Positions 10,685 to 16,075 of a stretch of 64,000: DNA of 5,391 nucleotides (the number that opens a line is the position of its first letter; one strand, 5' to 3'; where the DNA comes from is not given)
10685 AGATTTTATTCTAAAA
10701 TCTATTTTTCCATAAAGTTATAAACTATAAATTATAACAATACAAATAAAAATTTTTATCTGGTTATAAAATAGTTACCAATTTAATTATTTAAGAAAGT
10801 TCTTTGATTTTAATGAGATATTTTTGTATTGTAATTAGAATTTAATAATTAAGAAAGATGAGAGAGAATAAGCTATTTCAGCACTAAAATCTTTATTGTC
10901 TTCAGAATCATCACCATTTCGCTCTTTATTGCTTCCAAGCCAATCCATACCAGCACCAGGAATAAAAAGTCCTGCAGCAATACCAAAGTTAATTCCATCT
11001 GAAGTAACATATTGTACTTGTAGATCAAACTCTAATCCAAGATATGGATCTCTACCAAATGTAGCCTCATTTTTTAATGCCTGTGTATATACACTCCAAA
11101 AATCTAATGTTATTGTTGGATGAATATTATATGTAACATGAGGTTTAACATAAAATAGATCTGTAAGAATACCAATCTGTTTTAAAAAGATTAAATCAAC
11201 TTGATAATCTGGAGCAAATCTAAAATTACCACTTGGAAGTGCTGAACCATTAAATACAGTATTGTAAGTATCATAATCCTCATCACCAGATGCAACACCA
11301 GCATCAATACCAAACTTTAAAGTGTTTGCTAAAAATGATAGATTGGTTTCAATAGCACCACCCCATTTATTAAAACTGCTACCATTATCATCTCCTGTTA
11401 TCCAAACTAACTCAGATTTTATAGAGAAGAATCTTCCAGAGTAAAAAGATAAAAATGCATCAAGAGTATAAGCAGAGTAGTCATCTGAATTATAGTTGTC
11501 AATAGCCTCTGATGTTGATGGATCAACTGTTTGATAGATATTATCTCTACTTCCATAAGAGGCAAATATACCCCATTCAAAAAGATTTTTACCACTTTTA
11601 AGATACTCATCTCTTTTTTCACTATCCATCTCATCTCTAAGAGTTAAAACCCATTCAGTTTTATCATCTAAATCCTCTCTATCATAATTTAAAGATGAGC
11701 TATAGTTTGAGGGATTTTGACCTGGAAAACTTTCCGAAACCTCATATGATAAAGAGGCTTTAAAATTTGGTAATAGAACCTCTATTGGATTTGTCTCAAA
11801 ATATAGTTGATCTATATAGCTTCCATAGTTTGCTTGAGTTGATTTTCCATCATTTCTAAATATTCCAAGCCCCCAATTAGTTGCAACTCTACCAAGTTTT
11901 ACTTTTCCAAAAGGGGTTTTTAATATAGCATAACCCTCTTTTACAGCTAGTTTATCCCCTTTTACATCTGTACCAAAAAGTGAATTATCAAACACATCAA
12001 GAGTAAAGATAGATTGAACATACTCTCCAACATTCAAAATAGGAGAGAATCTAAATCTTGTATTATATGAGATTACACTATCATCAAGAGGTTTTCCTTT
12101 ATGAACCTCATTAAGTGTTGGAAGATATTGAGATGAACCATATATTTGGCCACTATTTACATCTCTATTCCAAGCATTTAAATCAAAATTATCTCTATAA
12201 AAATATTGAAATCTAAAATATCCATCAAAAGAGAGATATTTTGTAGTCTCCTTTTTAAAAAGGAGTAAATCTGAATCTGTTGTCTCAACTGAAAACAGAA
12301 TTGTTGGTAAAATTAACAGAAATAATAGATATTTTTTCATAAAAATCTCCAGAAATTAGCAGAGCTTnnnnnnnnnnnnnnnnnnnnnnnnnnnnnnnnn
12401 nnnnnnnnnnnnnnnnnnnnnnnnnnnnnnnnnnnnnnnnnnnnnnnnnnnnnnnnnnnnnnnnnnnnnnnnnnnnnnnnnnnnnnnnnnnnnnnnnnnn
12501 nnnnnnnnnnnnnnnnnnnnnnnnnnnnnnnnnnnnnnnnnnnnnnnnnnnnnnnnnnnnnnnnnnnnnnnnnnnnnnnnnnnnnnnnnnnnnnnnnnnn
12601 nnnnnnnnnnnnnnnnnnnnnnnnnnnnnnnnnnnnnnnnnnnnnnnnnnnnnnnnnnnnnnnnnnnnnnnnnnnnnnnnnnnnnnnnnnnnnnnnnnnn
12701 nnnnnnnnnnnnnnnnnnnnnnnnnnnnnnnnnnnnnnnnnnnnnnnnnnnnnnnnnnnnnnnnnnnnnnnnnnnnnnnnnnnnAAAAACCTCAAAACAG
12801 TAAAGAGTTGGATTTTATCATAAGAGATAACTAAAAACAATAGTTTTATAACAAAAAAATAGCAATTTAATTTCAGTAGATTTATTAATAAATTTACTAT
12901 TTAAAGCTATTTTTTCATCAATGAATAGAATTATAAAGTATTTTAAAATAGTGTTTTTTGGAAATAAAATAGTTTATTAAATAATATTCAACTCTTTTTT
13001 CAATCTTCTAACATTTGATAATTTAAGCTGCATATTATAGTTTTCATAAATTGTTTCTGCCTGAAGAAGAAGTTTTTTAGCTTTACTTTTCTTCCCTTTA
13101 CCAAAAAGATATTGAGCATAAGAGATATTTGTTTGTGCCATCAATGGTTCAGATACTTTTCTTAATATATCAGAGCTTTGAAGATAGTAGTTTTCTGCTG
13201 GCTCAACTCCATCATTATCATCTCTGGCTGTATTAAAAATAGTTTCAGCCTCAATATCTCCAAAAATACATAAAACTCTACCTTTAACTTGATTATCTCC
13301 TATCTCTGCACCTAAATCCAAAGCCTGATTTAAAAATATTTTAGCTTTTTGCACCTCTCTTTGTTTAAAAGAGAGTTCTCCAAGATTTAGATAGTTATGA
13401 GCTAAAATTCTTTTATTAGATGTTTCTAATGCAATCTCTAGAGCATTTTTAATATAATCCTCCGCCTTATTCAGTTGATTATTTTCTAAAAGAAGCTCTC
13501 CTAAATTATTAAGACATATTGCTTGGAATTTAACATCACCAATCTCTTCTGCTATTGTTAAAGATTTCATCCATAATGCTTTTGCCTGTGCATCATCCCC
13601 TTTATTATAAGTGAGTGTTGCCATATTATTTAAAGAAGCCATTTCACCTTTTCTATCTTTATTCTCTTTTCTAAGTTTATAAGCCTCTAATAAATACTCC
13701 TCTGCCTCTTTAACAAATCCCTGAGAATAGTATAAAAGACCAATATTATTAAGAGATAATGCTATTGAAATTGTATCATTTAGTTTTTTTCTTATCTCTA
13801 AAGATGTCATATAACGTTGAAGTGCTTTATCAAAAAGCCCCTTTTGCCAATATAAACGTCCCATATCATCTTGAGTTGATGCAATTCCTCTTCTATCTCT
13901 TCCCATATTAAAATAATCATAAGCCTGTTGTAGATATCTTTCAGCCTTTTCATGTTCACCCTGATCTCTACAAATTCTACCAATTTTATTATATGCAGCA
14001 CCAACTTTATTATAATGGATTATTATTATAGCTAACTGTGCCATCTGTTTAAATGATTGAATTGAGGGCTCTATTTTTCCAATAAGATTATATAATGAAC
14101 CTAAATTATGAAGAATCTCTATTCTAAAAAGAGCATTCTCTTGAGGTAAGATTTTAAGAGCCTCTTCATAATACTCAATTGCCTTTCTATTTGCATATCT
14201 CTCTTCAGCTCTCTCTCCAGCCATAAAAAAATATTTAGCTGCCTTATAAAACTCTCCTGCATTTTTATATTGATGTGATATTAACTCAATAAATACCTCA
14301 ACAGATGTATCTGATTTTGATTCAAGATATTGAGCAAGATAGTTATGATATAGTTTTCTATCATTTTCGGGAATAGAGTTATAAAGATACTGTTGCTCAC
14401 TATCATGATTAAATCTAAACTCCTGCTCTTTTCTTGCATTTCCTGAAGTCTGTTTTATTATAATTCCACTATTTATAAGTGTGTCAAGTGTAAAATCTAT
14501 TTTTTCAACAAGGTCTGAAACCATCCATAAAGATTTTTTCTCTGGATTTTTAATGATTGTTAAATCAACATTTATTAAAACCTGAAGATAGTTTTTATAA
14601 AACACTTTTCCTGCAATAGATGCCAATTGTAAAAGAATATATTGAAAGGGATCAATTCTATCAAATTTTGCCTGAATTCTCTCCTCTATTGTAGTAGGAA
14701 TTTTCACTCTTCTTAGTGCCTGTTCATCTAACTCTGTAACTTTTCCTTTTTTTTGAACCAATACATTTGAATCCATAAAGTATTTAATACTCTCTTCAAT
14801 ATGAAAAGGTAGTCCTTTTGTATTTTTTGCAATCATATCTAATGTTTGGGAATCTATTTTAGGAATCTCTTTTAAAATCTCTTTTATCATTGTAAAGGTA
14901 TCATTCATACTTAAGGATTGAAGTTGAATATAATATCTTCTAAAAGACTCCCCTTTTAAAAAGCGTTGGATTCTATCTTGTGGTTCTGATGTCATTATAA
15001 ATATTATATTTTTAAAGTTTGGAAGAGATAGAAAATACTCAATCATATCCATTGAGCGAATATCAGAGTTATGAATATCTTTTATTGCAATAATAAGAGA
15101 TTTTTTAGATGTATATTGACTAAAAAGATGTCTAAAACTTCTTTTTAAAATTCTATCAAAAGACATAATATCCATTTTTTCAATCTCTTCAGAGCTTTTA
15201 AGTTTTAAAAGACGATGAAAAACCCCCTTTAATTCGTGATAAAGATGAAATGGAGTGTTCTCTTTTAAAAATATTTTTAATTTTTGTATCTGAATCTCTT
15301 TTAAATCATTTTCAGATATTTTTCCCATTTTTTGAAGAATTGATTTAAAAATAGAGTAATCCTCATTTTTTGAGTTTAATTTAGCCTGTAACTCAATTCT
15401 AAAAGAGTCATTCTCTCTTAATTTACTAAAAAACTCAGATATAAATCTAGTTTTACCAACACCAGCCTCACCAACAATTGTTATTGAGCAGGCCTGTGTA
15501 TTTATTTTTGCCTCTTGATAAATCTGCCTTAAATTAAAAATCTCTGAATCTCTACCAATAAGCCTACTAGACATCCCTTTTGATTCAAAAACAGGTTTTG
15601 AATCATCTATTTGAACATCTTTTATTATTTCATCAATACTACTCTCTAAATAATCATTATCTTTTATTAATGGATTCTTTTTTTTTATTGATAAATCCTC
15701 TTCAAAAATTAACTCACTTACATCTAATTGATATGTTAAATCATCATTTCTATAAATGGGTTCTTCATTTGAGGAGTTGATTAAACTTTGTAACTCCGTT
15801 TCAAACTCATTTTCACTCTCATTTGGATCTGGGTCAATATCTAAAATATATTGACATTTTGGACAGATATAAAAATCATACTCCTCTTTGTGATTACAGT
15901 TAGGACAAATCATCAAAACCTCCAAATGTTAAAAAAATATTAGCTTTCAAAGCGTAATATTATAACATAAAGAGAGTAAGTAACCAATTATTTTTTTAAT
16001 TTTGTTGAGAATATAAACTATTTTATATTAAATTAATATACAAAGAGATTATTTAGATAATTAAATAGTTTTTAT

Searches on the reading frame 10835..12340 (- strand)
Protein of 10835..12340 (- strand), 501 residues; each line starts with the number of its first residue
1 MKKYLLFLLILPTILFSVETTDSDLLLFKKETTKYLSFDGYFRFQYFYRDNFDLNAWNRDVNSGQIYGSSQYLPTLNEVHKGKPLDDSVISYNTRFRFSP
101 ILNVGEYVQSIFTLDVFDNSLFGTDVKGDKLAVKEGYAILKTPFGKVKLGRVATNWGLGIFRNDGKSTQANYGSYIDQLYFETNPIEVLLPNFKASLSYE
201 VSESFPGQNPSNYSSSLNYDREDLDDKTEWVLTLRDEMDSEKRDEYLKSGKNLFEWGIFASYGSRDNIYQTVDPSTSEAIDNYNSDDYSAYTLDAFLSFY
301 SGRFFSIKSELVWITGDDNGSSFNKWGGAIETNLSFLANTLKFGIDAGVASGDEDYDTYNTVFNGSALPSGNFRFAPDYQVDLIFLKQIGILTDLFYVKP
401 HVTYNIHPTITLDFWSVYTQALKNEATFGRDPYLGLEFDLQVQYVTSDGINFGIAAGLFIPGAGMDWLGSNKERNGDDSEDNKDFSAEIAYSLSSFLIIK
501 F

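Call 61: search_protein_families(library=pfam, proteins=[window:10835-12340:-], max_evalue=0.00001)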
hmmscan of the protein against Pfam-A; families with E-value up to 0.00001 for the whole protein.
window:10835-12340:- (501 aa): 0 families

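Call 97: search_protein_families(library=pfam, proteins=[window:10835-12340:-], max_evalue=0.01)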
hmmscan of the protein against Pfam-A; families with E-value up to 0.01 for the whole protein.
window:10835-12340:- (501 aa): 1 family
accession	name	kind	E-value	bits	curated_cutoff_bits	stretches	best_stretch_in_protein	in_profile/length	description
PF13372.12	Alginate_exp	-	0.00037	19.8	25.2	1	309-463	219-379/395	Alginate export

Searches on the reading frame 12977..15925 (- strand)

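Call 61: search_protein_families(library=pfam, proteins=[window:12977-15925:-], max_evalue=0.00001)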
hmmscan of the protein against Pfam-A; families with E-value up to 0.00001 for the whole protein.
window:12977-15925:- (982 aa): 13 families
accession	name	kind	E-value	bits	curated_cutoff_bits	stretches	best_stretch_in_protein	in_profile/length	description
PF13424.12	TPR_12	-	3.3e-40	136.6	30.1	4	642-714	3-77/77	Tetratricopeptide repeat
PF17874.7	TPR_MalT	-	3e-26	92.9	45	2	581-754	19-193/336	MalT-like TPR region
PF13374.12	TPR_10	-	4e-21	74.8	27.5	0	722-754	2-34/42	Tetratricopeptide repeat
PF07719.23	TPR_2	-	5.5e-17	60.9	27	0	722-755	1-34/34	Tetratricopeptide repeat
PF13181.12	TPR_8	-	5.1e-16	57.8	25.7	0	644-670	3-29/34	Tetratricopeptide repeat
PF00515.34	TPR_1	-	7.5e-13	48.2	27.8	0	802-831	1-30/34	Tetratricopeptide repeat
PF13191.12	AAA_16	-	4.2e-12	47.3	32.6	1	121-310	1-167/167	AAA ATPase domain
PF13176.12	TPR_7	-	4.8e-11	42.3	27.9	0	645-668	2-25/36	Tetratricopeptide repeat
PF24885.1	TPR_NPHP3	-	5.3e-09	36.3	100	1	625-767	82-228/239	Nephrocystin-3 TPR domain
PF14938.12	SNAP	-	5.6e-08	33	25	0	533-601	85-153/282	Soluble NSF attachment protein, SNAP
PF13428.12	TPR_14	-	2.4e-06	28.1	23.5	0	644-669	3-28/44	Tetratricopeptide repeat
PF13432.12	TPR_16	-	3.6e-06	27.8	32.7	0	687-751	2-60/65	Tetratricopeptide repeat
PF13401.12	AAA_22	-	5.2e-06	27.2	27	0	145-312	5-121/130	AAA domain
